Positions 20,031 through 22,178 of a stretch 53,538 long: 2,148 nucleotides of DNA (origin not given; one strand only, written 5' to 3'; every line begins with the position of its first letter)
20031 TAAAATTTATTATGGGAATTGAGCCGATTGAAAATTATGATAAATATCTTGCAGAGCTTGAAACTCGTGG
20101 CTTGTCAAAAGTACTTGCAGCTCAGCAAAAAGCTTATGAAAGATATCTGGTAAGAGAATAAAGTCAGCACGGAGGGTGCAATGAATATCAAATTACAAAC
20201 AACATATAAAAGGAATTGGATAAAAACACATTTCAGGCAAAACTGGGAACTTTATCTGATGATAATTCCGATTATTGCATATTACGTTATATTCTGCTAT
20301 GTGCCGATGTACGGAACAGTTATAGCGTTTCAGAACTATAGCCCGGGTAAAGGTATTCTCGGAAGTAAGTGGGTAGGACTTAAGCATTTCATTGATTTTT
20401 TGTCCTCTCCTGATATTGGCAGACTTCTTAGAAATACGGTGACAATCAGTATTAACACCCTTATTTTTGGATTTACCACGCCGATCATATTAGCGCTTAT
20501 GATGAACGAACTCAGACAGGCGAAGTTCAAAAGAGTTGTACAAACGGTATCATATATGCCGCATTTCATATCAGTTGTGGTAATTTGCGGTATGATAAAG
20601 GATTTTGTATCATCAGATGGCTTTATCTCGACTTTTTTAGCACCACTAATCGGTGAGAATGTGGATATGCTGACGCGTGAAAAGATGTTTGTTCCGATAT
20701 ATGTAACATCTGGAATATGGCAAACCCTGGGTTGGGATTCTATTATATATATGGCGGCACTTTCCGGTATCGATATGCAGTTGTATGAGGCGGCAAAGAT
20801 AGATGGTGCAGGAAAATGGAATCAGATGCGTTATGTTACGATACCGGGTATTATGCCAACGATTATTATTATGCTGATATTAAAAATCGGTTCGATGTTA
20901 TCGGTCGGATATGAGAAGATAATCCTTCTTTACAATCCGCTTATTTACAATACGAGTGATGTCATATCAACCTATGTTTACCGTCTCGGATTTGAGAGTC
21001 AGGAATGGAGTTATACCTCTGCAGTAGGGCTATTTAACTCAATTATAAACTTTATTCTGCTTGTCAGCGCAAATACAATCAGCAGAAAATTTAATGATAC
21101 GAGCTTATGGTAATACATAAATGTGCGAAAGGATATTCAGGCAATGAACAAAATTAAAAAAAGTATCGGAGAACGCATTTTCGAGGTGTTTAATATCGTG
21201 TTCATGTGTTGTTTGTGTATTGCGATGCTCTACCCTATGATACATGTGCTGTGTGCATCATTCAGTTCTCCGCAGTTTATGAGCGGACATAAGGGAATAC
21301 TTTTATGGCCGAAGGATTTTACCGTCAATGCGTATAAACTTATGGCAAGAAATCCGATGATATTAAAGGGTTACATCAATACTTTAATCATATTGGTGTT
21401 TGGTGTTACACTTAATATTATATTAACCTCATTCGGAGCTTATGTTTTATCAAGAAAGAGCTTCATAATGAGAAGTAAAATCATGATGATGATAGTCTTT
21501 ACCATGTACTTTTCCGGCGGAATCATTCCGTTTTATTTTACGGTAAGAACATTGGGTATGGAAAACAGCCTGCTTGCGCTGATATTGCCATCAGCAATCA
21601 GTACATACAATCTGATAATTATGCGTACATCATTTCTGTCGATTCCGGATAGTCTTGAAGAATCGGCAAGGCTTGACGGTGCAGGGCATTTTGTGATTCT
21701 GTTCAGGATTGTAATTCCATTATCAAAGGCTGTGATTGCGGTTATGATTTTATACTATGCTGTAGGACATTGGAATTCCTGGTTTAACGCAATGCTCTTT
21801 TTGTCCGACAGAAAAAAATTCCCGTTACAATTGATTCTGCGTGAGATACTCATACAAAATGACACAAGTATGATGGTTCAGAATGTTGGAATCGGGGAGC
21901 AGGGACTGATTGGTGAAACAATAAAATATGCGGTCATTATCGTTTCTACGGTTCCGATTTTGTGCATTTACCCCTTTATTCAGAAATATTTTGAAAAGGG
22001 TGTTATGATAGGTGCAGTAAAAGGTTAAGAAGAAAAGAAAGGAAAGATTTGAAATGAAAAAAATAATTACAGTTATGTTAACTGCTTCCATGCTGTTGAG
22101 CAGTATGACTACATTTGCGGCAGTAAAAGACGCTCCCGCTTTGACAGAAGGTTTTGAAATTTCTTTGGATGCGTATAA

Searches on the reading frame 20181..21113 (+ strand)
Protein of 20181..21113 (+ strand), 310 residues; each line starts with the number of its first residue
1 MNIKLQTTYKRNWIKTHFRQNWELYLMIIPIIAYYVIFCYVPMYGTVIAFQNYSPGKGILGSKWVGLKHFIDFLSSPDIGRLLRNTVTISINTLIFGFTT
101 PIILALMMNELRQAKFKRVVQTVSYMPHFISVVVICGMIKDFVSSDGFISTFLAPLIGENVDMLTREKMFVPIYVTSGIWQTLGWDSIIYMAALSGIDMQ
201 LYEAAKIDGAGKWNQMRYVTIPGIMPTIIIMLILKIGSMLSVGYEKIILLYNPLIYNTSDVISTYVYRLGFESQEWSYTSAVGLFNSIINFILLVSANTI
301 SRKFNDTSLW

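Call 10: search_protein_families(library=pfam, proteins=[window:20181-21113:+])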
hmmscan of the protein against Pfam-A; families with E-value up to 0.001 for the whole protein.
window:20181-21113:+ (310 aa): 1 family
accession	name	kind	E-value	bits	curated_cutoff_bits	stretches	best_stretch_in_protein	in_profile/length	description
PF00528.27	BPD_transp_1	-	7.7e-14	52.3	26.4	1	98-304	2-182/184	Binding-protein-dependent transport system inner membrane component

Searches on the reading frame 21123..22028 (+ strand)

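Call 10: search_protein_families(library=pfam, proteins=[window:21123-22028:+])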
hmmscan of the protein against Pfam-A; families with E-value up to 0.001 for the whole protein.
window:21123-22028:+ (301 aa): 1 family
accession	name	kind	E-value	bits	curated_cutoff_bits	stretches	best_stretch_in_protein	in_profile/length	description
PF00528.27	BPD_transp_1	-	2.4e-07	31.1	26.4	1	122-294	35-182/184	Binding-protein-dependent transport system inner membrane component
